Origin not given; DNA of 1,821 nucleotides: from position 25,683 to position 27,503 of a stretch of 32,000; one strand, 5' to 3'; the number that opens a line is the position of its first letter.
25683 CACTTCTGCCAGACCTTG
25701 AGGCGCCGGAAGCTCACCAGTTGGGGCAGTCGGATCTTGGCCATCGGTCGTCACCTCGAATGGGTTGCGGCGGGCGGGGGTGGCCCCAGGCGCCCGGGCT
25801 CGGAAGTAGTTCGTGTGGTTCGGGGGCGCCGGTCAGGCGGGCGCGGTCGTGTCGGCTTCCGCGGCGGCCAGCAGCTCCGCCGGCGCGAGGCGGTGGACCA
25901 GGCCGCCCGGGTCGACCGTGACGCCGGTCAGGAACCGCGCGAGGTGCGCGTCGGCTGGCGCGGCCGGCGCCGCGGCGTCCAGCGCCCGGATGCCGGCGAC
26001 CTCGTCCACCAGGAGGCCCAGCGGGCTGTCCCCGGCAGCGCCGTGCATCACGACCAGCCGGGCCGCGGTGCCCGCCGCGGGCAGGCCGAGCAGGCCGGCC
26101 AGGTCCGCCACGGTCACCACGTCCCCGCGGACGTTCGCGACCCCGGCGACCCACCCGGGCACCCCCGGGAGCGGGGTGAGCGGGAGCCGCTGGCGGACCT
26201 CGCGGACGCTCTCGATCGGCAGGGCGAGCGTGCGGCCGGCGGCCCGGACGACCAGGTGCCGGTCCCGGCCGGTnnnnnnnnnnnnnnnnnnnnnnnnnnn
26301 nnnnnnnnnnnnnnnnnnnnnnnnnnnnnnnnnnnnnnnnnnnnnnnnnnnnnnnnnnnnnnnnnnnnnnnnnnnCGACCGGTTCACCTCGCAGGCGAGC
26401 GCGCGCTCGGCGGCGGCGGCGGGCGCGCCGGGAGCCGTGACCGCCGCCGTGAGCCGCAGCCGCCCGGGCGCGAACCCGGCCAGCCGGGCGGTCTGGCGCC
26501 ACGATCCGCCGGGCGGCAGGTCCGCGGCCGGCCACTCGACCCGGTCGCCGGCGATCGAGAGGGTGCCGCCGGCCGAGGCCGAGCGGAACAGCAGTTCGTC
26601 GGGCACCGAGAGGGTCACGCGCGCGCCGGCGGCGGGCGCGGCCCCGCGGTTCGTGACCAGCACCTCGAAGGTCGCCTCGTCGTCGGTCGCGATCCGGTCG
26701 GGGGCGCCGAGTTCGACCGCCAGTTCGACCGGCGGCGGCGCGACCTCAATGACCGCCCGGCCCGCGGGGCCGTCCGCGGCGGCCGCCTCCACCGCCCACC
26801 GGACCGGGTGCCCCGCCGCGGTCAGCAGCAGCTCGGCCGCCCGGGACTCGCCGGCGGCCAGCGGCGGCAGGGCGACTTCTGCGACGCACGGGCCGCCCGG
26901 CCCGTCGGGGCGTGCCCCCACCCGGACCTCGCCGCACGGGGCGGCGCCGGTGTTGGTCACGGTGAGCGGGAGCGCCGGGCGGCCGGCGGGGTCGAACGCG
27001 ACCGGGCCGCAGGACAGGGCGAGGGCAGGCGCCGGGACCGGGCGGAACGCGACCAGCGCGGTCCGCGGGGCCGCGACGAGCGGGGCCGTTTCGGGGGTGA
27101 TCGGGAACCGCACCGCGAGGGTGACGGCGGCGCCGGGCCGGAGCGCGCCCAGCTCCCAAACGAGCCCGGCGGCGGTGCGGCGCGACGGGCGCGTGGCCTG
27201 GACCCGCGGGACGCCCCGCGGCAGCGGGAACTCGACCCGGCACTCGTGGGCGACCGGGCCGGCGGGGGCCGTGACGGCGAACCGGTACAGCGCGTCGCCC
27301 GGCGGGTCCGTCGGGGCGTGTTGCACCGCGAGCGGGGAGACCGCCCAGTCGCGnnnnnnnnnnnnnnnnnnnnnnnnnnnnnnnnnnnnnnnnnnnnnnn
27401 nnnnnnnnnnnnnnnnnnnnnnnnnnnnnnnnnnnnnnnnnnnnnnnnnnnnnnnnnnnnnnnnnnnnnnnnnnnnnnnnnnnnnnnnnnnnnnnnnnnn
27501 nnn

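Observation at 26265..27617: Cytoplasmic CheW fused to a proline-rich region and three DUF11/CARDB-like beta-sandwich repeats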

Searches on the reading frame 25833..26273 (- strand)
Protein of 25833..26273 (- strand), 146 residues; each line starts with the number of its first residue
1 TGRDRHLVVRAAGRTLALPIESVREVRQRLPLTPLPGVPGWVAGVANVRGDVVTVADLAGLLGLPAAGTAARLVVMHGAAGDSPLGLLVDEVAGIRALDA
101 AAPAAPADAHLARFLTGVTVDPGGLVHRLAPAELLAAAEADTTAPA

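Call 41: search_solved_structures(query=window:25833-26273:-, max_evalue=0.001, show_alignments=2)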
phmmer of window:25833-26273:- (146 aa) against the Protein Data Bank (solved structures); distinct sequences matched with E-value up to 0.001: 6.
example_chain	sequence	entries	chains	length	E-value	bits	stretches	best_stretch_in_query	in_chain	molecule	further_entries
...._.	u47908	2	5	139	5.1e-07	33.2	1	14-97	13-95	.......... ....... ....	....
1k0s_A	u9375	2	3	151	6.3e-07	32.9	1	14-97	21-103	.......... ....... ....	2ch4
4jpb_W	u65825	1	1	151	6.3e-07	32.9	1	14-97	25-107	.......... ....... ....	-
2qdl_A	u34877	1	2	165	2.6e-06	30.9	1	11-118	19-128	Chemotaxis signal transduction protein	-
8c5v_E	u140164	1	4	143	0.0002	24.9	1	13-118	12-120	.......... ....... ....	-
2ho9_A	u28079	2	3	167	0.00027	24.4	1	11-118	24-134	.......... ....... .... | CheW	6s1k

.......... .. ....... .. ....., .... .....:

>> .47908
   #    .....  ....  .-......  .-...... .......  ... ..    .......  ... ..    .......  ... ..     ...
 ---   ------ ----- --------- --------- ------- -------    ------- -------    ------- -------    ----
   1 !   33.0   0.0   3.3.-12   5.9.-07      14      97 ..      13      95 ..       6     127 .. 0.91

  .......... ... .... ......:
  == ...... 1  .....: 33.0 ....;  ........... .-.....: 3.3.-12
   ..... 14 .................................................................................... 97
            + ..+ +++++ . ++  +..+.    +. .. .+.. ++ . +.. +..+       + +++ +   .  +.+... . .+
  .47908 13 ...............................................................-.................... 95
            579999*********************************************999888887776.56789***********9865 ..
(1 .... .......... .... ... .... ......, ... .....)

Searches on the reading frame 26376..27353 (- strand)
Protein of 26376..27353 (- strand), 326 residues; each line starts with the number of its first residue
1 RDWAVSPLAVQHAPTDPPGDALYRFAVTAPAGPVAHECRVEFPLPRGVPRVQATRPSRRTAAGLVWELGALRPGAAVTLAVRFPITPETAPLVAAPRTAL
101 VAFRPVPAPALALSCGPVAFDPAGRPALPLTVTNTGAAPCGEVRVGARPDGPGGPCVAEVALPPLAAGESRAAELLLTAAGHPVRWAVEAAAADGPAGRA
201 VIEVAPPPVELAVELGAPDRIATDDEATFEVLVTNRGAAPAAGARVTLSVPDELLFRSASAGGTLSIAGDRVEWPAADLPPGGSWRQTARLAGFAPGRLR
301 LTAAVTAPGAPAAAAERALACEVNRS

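Call 42: search_solved_structures(query=window:26376-27353:-, max_evalue=1, show_alignments=2)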
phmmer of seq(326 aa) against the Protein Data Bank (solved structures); distinct sequences matched with E-value up to 1: 0.

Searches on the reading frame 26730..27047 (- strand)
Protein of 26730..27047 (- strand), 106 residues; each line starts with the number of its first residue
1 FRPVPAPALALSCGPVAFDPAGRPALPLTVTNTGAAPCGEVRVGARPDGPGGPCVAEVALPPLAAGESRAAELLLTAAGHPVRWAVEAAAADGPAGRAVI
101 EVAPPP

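Call 19: search_protein_families(library=pfam, proteins=[window:26730-27047:-], max_evalue=10)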
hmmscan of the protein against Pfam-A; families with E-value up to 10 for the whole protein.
seq(106 aa): 2 families
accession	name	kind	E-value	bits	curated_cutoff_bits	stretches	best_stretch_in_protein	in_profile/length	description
PF14016.12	DUF4232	-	0.016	15.8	27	1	8-38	5-33/129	Domain of unknown function (DUF4232)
PF07705.17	CARDB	-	0.18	12.5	22.7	1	27-77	24-71/101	CARDB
